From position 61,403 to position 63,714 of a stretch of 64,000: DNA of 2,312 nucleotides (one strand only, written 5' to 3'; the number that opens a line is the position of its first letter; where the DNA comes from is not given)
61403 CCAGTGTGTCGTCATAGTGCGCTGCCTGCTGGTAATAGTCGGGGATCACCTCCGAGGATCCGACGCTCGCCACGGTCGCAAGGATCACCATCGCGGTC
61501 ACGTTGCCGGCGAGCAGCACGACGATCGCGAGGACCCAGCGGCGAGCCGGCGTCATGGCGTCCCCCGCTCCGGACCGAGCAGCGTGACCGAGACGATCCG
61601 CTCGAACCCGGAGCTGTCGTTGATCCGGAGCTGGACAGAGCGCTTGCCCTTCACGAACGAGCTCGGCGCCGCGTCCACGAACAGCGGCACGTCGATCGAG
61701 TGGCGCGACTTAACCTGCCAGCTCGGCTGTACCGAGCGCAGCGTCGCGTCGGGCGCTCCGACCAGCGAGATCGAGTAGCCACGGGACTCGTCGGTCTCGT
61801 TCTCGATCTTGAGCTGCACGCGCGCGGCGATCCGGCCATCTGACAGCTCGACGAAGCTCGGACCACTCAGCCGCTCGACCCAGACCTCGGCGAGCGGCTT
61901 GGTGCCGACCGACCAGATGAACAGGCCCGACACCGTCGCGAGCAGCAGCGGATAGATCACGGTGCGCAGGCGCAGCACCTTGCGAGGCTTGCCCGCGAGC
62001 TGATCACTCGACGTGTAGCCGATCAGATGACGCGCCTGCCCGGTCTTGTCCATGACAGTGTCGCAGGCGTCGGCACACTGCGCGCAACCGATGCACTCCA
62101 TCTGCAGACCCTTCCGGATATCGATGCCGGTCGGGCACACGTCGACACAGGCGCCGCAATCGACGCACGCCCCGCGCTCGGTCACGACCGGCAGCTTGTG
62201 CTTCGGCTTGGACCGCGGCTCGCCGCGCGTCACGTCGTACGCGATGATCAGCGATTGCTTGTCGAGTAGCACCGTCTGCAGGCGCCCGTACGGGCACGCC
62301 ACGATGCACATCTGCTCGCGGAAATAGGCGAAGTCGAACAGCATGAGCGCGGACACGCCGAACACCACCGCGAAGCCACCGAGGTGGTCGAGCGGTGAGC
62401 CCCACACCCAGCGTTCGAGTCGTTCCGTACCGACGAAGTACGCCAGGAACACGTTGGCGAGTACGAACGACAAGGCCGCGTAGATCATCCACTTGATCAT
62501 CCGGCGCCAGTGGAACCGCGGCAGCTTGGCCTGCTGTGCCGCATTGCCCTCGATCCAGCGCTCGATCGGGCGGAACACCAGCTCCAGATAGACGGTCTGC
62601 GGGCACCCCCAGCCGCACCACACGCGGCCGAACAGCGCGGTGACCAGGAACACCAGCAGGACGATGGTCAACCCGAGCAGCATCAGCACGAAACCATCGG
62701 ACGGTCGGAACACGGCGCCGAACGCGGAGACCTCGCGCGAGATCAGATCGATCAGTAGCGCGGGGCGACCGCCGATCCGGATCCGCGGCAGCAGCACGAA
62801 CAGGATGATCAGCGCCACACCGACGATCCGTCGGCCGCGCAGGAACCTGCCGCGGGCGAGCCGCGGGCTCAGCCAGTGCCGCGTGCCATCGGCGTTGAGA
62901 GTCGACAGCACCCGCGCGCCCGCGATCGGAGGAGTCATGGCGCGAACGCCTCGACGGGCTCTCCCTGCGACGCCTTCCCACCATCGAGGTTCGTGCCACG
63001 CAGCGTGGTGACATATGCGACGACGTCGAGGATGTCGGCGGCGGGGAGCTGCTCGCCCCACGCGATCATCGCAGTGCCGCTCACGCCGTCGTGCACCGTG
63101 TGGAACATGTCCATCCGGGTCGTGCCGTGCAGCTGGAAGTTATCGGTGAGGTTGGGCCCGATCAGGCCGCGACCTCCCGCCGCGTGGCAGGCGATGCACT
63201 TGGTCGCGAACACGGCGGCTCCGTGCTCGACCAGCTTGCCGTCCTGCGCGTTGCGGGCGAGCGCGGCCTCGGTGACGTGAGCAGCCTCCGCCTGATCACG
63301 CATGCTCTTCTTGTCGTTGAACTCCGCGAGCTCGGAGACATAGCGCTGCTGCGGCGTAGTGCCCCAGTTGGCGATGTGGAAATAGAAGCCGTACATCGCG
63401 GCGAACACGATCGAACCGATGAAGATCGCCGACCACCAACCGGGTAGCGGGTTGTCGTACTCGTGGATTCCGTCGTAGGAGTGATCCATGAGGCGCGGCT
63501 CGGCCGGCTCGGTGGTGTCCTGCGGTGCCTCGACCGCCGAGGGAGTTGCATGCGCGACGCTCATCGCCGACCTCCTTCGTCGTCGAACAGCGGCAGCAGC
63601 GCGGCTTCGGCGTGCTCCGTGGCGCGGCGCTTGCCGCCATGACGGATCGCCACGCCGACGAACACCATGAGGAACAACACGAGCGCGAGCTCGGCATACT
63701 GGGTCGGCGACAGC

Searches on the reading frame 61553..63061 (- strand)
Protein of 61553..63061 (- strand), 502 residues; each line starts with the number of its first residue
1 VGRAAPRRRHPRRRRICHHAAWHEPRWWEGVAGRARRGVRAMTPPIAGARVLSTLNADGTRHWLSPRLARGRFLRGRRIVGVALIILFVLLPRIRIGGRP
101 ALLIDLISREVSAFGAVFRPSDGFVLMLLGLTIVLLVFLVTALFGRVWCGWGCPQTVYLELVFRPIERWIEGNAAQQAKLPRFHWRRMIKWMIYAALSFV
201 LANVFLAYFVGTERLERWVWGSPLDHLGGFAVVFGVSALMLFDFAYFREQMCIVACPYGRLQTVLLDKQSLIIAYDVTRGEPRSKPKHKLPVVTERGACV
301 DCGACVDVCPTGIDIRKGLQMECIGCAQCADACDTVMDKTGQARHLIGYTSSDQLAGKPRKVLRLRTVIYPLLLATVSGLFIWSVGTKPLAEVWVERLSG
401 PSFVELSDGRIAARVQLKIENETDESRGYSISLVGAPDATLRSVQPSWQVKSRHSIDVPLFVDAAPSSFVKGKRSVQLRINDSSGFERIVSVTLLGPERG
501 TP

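Call 81: search_protein_families(library=pfam, proteins=[window:61553-63061:-], max_evalue=0.0001)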
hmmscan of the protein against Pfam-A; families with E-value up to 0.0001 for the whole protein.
window:61553-63061:- (502 aa): 11 families
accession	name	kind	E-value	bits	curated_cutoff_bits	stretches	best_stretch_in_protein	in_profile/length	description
PF13746.11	Fer4_18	-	7.3e-38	129.7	27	1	247-351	1-113/114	4Fe-4S dicluster domain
PF11614.14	FixG_C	-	1e-14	55.2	25.6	1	381-487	1-109/119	IG-like fold at C-terminal of FixG, putative oxidoreductase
PF12801.12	Fer4_5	-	4.7e-11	42.9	22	1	127-169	2-44/48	4Fe-4S binding domain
PF12838.12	Fer4_7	-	2.8e-10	40.9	27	1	251-313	7-52/52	4Fe-4S dicluster domain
PF13187.11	Fer4_9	-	3.8e-08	33.7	27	1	251-312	7-50/52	4Fe-4S dicluster domain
PF13534.11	Fer4_17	-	1.4e-07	32.4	22.2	0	250-314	6-61/61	4Fe-4S dicluster domain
PF13183.11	Fer4_8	-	2e-06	28.7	27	0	251-313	10-68/68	4Fe-4S dicluster domain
PF00037.32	Fer4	-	2e-06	27.8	21.1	0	297-312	6-21/24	4Fe-4S binding domain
PF12800.12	Fer4_4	-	8e-06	26.2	24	0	298-312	3-17/17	4Fe-4S binding domain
PF12837.12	Fer4_6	-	3.4e-05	24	25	0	293-312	3-22/24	4Fe-4S binding domain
PF13237.11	Fer4_10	-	4.9e-05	23.6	25.5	0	293-333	3-52/53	4Fe-4S dicluster domain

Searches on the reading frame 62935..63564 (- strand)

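Call 81: search_protein_families(library=pfam, proteins=[window:62935-63564:-], max_evalue=0.0001)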
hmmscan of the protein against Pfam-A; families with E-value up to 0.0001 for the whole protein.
window:62935-63564:- (209 aa): 3 families
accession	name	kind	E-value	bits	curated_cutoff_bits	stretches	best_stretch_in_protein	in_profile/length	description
PF14715.11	FixP_N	-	4.1e-17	62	24.9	1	24-67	3-46/48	N-terminal domain of cytochrome oxidase-cbb3, FixP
PF13442.11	Cytochrome_CBB3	-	1e-11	45.4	27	1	112-185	3-68/68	Cytochrome C oxidase, cbb3-type, subunit III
PF00034.26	Cytochrom_C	-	7.9e-08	33.9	21.3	1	112-188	1-89/90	Cytochrome c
